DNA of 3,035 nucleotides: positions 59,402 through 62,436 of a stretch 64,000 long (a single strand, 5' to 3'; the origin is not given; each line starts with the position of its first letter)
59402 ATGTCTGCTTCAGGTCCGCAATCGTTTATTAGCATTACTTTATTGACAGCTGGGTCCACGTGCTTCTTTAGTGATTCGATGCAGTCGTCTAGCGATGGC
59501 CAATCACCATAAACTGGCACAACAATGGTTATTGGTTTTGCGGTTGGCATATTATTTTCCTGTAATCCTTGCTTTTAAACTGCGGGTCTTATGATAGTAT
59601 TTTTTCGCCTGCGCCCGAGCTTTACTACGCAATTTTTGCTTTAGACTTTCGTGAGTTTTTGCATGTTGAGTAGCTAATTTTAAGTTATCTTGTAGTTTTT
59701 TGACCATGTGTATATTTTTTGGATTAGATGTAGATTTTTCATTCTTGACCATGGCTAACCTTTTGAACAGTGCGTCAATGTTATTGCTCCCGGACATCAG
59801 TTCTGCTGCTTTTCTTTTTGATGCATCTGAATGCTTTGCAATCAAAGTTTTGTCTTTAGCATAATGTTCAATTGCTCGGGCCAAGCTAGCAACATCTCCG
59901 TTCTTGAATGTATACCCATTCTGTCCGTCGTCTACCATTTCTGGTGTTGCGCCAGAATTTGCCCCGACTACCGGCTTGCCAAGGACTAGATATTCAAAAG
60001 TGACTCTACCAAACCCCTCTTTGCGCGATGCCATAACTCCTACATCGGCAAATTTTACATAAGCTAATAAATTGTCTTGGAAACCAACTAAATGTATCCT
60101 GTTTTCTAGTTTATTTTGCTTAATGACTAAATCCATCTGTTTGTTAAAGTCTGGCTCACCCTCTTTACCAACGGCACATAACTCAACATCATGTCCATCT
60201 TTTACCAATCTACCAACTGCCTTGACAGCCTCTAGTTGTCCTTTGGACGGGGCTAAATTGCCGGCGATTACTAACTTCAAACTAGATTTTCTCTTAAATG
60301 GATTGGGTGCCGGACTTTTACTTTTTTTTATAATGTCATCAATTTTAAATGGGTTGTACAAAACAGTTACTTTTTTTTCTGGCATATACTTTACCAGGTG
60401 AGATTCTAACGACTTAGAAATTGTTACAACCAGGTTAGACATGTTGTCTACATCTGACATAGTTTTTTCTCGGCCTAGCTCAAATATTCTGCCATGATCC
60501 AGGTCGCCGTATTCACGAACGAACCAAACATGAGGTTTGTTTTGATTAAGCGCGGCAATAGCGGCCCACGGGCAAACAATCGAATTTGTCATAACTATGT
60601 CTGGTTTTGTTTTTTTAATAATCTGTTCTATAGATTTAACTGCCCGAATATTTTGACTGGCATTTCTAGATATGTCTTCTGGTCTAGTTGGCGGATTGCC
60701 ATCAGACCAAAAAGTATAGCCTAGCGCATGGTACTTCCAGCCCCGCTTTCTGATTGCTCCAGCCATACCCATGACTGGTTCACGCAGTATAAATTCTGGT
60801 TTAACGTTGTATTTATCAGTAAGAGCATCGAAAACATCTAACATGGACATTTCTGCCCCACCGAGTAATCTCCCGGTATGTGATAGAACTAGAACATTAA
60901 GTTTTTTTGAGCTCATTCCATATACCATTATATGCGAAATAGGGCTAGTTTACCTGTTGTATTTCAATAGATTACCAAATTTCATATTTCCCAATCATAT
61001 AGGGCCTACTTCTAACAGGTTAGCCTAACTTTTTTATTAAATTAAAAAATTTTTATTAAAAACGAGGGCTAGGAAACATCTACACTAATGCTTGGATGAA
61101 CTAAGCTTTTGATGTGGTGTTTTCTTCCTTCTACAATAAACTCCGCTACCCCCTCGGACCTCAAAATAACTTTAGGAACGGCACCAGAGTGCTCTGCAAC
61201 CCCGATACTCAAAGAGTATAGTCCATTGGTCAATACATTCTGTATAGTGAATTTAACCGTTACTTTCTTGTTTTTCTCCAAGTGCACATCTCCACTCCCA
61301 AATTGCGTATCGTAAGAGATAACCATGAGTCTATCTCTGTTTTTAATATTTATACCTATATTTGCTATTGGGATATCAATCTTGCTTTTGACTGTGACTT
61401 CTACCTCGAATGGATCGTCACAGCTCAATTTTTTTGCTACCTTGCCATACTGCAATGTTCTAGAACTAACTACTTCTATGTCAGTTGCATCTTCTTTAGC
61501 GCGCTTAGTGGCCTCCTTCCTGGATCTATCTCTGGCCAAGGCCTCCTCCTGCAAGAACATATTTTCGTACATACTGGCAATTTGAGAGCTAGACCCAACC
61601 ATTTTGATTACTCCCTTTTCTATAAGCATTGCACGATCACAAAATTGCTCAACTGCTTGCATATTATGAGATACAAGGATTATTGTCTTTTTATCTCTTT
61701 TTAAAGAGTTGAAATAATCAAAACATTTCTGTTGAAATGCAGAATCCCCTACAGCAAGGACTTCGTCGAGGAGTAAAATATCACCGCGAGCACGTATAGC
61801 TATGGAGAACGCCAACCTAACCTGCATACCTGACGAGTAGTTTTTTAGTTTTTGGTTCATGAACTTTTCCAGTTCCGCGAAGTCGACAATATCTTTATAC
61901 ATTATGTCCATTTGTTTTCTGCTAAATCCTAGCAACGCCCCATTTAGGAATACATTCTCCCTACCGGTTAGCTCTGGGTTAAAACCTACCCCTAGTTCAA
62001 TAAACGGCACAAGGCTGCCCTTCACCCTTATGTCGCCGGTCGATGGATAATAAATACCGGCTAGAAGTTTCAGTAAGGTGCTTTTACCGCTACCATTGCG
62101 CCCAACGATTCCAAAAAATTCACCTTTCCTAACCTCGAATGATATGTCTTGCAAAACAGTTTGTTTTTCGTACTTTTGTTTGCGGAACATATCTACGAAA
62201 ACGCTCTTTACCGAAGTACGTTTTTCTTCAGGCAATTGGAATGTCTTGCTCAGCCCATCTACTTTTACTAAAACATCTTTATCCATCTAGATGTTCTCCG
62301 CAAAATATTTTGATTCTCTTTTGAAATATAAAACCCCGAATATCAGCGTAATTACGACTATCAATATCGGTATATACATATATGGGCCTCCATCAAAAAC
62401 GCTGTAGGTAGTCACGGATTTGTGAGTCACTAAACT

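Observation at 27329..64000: About 37-kb contiguous envelope glycopolymer locus resembling streptococcal rhamnose-polysaccharide (RGP/GAC-type) logic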

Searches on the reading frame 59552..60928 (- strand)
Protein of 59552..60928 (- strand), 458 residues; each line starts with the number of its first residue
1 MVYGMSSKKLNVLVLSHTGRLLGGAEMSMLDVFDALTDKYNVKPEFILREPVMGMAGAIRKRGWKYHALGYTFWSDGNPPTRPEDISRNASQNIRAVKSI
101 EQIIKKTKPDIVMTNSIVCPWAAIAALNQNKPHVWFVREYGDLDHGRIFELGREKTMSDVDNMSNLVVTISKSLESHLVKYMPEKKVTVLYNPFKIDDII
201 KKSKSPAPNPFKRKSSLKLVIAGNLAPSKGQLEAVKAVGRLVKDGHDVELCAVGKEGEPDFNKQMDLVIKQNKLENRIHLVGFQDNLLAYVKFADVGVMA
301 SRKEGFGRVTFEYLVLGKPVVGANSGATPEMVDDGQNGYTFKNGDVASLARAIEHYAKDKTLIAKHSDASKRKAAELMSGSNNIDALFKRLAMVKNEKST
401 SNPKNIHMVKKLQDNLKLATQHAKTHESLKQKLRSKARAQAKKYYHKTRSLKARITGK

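Call 6: search_protein_families(library=pfam, proteins=[window:59552-60928:-], max_evalue=1)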
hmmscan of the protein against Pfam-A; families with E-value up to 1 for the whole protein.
window:59552-60928:- (458 aa): 8 families
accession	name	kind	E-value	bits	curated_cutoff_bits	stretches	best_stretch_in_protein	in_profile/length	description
PF00534.26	Glycos_transf_1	-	6.4e-28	97.9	26.4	1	212-365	11-164/172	Glycosyl transferases group 1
PF13692.12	Glyco_trans_1_4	-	5.9e-26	91.9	27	1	218-359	3-142/142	Glycosyl transferases group 1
PF13439.12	Glyco_transf_4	-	9.3e-12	45.7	28.5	1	56-194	12-166/170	Glycosyltransferase Family 4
PF20706.3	GT4-conflict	-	2.4e-11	43.7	26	1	155-328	138-317/385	Family 4 Glycosyltransferase in conflict systems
PF13579.12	Glyco_trans_4_4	-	0.0027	18.5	29.7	1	93-192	56-157/158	Glycosyl transferase 4-like domain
PF13477.12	Glyco_trans_4_2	-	0.062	13.9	23.4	1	92-134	59-102/139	Glycosyl transferase 4-like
PF14197.11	Cep57_CLD_2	-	0.14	12.7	27.1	1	409-454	5-53/67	Centrosome localisation domain of PPC89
PF13524.12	Glyco_trans_1_2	-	0.18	12.2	25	1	310-373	67-128/144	Glycosyl transferase-like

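Call 10: search_protein_families(library=ncbifam, proteins=[window:59552-60928:-], max_evalue=0.01)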
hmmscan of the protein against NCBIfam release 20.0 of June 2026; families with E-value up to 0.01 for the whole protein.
window:59552-60928:- (458 aa): 30 families (the best 25 are shown)
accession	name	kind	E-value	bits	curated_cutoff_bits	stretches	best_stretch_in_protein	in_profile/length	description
NF041876.1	EPS_EpsE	equivalog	3.2e-26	92.5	400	1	168-377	166-379/389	exopolysaccharide biosynthesis GT4 family glycosyltransferase EpsE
TIGR03999.1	thiol_BshA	equivalog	9.5e-24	84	273.7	1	162-384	143-363/375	N-acetyl-alpha-D-glucosaminyl L-malate synthase BshA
TIGR03088.1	stp2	hypoth_equivalog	7.7e-22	77.8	409.05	1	90-380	63-359/374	TIGR03088 family PEP-CTERM/XrtA system glycosyltransferase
NF047880.1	glyco_SdgA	exception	1.5e-18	66.6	800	1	157-376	263-473/488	serine-aspartate repeat adhesin O-glycosyltransferase SdgA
NF050063.1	ProtGlycPglJ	equivalog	1e-16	61.1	500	1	162-377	143-350/363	N-acetylgalactosamine-N,N'-diacetylbacillosaminyl-diphospho-undecaprenol 4-alpha-N-acetylgalactosaminyltransferase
TIGR04157.1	glyco_rSAM_CFB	subfamily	2.2e-16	59.9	400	1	162-353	168-360/406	TIGR04157 family glycosyltransferase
NF007396.0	PRK09922.1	equivalog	1.3e-14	53.8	385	1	88-365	66-332/361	lipopolysaccharide 1,6-galactosyltransferase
NF038255.1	exopoly_VpsD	equivalog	1.8e-14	53.4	300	1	100-333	93-322/381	VpsD family glycosyltransferase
TIGR02149.1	glgA_Coryne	subfamily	4.8e-12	45.7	302.4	1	163-379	144-375/391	glycogen synthase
TIGR04063.1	stp3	hypoth_equivalog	5.8e-12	45.2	442.05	1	89-368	73-369/397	TIGR04063 family PEP-CTERM/XrtA system glycosyltransferase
NF012028.0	PRK15484.1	subfamily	2.1e-11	43.6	618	1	165-360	142-345/380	lipopolysaccharide N-acetylglucosaminyltransferase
TIGR04348.1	TIGR04348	equivalog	3.4e-11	42.7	300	1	198-382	119-299/310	selenoneine biosynthesis selenosugar synthase SenB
TIGR04047.1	MSMEG_0565_glyc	hypoth_equivalog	8e-11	41.6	259.85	1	123-362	100-344/373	MSMEG_0565 family glycosyltransferase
TIGR03449.1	mycothiol_MshA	equivalog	1.7e-10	40.3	462.5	1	221-386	225-395/406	D-inositol-3-phosphate glycosyltransferase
NF047881.1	glyco_SdgB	exception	2.1e-10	39.9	800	1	213-376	318-479/496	serine-aspartate repeat adhesin O-glycosyltransferase SdgB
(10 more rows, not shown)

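Call 51: search_solved_structures(query=window:59552-60928:-, max_evalue=0.001)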
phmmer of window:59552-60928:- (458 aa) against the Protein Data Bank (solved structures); distinct sequences matched with E-value up to 0.001: 21.
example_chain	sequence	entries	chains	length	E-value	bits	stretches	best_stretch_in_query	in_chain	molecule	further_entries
2jjm_A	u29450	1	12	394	2.3e-15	60.1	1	163-370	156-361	GLYCOSYL TRANSFERASE, GROUP 1 FAMILY PROTEIN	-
3mbo_A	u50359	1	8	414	2.5e-15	60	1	163-370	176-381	Glycosyltransferase, group 1 family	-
4xso_B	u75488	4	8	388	7.2e-14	55.2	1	121-362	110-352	Alr3699 protein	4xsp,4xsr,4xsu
5d00_A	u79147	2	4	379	1.3e-12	51.1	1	162-363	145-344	N-acetyl-alpha-D-glucosaminyl L-malate synthase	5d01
5i45_A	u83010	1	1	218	1.1e-10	44.7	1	220-362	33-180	Glycosyl transferases group 1 family protein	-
7qnt_AAA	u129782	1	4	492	5e-10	42.5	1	211-363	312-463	TarM(Se)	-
7qd7_AAA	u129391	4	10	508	5.2e-10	42.5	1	211-363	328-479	TarM(Se)_G117R | TarM(Se)_G117R-4RboP | TarM(Se)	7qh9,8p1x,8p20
7mi0_A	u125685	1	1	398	5.8e-10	42.3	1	89-356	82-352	Glycosyltransferase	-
8qoy_A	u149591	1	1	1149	2.1e-08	37.2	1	181-332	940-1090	TagF-like capsule polymerase Cps3D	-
6n1x_A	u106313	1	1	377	8.5e-08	35.2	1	163-366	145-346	Glycosyltransferase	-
6d9t_A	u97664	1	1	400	8.7e-08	35.1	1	163-366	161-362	Glycosyl transferase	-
7ec7_A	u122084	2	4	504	2.6e-07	33.6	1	214-370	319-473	Glycosyl transferase, group 1 family protein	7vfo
7ec1_A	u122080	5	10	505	2.6e-07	33.6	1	214-370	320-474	Glycosyl transferase, group 1 family protein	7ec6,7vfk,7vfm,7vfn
7ec3_A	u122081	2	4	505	2.6e-07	33.6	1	214-370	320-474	Glycosyl transferase, group 1 family protein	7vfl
7qsg_A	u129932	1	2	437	1.9e-06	30.8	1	219-380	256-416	D-inositol 3-phosphate glycosyltransferase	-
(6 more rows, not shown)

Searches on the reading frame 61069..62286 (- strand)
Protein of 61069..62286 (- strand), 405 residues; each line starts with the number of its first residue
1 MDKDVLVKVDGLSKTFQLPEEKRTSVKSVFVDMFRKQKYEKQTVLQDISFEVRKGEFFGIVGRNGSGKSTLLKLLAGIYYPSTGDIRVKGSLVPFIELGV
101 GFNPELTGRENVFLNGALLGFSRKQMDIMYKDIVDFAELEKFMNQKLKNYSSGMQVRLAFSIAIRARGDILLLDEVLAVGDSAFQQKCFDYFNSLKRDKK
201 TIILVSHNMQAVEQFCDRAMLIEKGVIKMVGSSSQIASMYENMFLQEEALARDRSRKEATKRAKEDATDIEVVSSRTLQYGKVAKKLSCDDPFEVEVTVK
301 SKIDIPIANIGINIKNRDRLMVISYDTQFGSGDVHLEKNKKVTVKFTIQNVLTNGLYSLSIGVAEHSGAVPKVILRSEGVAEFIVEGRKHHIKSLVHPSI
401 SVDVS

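Call 6: search_protein_families(library=pfam, proteins=[window:61069-62286:-], max_evalue=1)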
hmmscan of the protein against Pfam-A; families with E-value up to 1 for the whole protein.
window:61069-62286:- (405 aa): 14 families
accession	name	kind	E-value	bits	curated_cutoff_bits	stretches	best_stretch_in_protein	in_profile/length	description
PF00005.33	ABC_tran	-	1.5e-21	77.9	25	1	45-176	1-135/137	ABC transporter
PF14524.12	Wzt_C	-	2.8e-12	47.3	30.4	1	278-392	18-137/143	Wzt C-terminal domain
PF13304.12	AAA_21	-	2.4e-06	28.3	27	1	57-78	1-22/304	AAA domain, putative AbiEii toxin, Type IV TA system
PF02463.25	SMC_N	-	0.00026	20.9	40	1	55-72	24-41/220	RecF/RecN/SMC N terminal domain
PF13555.12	AAA_29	-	0.0014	18.7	27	1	50-73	17-40/61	P-loop containing region of AAA domain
PF13476.12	AAA_23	-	0.003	18.7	27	1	46-83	13-47/201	AAA domain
PF09818.15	ABC_ATPase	-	0.0053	16.2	23.2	1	52-87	77-112/283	P-loop domain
PF13175.12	AAA_15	-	0.025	14.6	32.1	1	57-75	25-43/374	AAA ATPase domain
PF03193.22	RsgA_GTPase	-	0.026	14.8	30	1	26-88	79-139/174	RsgA GTPase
PF00961.24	LAGLIDADG_1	-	0.038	15.3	23.1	0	307-350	28-70/102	LAGLIDADG endonuclease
PF00308.24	Bac_DnaA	-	0.042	14.5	23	1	134-215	67-147/162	Bacterial DnaA ATPAse domain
PF13401.12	AAA_22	-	0.1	13.3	27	1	58-179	8-96/130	AAA domain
PF01926.29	MMR_HSR1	-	0.11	13.1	21.9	1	59-78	3-22/113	50S ribosome-binding GTPase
PF05729.18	NACHT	-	0.23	11.7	26.7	0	60-76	5-21/167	NACHT domain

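Call 10: search_protein_families(library=ncbifam, proteins=[window:61069-62286:-], max_evalue=0.01)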
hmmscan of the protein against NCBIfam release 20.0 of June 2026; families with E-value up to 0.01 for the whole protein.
window:61069-62286:- (405 aa): 190 families (the best 25 are shown)
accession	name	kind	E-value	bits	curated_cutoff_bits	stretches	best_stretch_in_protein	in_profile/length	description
NF010065.0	PRK13545.1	equivalog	9.3e-62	209.4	538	1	7-251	5-244/549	teichoic acids export protein ATP-binding subunit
NF010066.0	PRK13546.1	equivalog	1.7e-55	188.2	320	1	4-249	2-242/264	teichoic acids export ABC transporter ATP-binding subunit TagH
NF050108.1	galactan_ABC_ATP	equivalog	8.3e-54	182.3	400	1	43-241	43-241/244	galactan export ABC transporter ATP-binding subunit Wzt/RfbE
TIGR01188.1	drrA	subfamily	3.4e-39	134.9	312.45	1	38-265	2-240/302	daunorubicin resistance ABC transporter, ATP-binding protein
NF010059.0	PRK13536.1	equivalog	2.3e-32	112.1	549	1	21-230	34-255/342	nodulation factor ABC transporter ATP-binding protein NodI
NF010060.0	PRK13537.1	equivalog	3e-32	111.7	521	1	25-227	12-224/314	nodulation factor ABC transporter ATP-binding protein NodI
TIGR04521.1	ECF_ATPase_2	equivalog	4.6e-32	111.2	330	2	117-249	111-243/279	energy-coupling factor transporter ATPase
TIGR04520.1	ECF_ATPase_1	equivalog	3.7e-30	105.2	315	2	38-91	12-64/269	energy-coupling factor transporter ATPase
TIGR01288.1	nodI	equivalog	2.8e-29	102.1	424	1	37-229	12-215/303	nodulation factor ABC transporter ATP-binding protein NodI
TIGR03740.1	galliderm_ABC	subfamily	2.7e-27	95.9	309.75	1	37-244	8-218/223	lantibiotic protection ABC transporter ATP-binding subunit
NF010068.0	PRK13548.1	equivalog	1.9e-26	92.7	261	2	38-91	14-67/261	heme ABC transporter ATP-binding protein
NF033858.1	ABC2_perm_RbbA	equivalog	6.9e-26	90.4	1050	1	36-262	273-510/909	ribosome-associated ATPase/putative transporter RbbA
NF006987.0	PRK09452.1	equivalog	7.8e-26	90.6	482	1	36-280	24-279/378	spermidine/putrescine ABC transporter ATP-binding protein PotA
NF040933.2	ABC_arch_GlcV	equivalog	1.9e-25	89.5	450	1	32-244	10-237/357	glucose ABC transporter ATP-binding protein GlcV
TIGR01186.1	proV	subfamily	2.1e-25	89.6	326.6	1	43-270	7-255/363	betaine/proline/choline family ABC transporter ATP-binding protein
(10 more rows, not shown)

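Call 53: search_solved_structures(query=window:61069-62286:-, max_evalue=1e-20)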
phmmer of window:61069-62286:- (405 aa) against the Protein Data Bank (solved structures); distinct sequences matched with E-value up to 1e-20: 34.
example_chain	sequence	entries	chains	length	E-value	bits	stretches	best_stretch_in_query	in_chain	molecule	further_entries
8dku_A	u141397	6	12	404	4.5e-62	214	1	33-368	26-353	ABC transporter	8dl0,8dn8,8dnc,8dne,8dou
7k2t_A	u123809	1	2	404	1.2e-61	212.7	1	33-368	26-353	ABC transporter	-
6amx_A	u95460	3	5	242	5.3e-60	207.2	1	33-244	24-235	ABC transporter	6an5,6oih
6m96_A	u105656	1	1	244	1.4e-59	205.8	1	33-244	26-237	ABC transporter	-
6jbh_A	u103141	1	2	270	3.1e-55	191.5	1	9-262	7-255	TarH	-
7dd0_A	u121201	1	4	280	2.4e-52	182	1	11-266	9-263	Teichoic acids export ATP-binding protein TagH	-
9cfl_B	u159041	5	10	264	6.9e-46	160.8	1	6-250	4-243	Teichoic acids export ATP-binding protein TagH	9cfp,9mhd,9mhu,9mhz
9qhw_C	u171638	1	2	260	5.8e-45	157.7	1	44-242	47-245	ABC transporter ATP-binding protein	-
9qfx_C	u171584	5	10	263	5.8e-45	157.7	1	44-242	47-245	ABC transporter ATP-binding protein | Probable o-antigen/lipopolysaccharide transport ATP-binding protein ABC transporter RfbE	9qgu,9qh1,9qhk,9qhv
9qhx_C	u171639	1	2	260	1.5e-44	156.3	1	44-242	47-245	ABC transporter ATP-binding protein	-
9qhj_C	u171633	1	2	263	1.5e-44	156.3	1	44-242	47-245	Probable o-antigen/lipopolysaccharide transport ATP-binding protein ABC transporter RfbE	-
7w01_A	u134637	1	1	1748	4.7e-37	131.7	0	45-259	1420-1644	Phospholipid-transporting ATPase ABCA3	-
7w02_A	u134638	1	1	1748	3.1e-36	129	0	45-259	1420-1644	Phospholipid-transporting ATPase ABCA3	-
8tsi_A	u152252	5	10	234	3.5e-32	115.7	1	41-230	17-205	ABC transporter ATP-binding protein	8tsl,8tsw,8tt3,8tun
8tsh_A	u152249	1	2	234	9.2e-32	114.3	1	41-230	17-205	ABC transporter ATP-binding protein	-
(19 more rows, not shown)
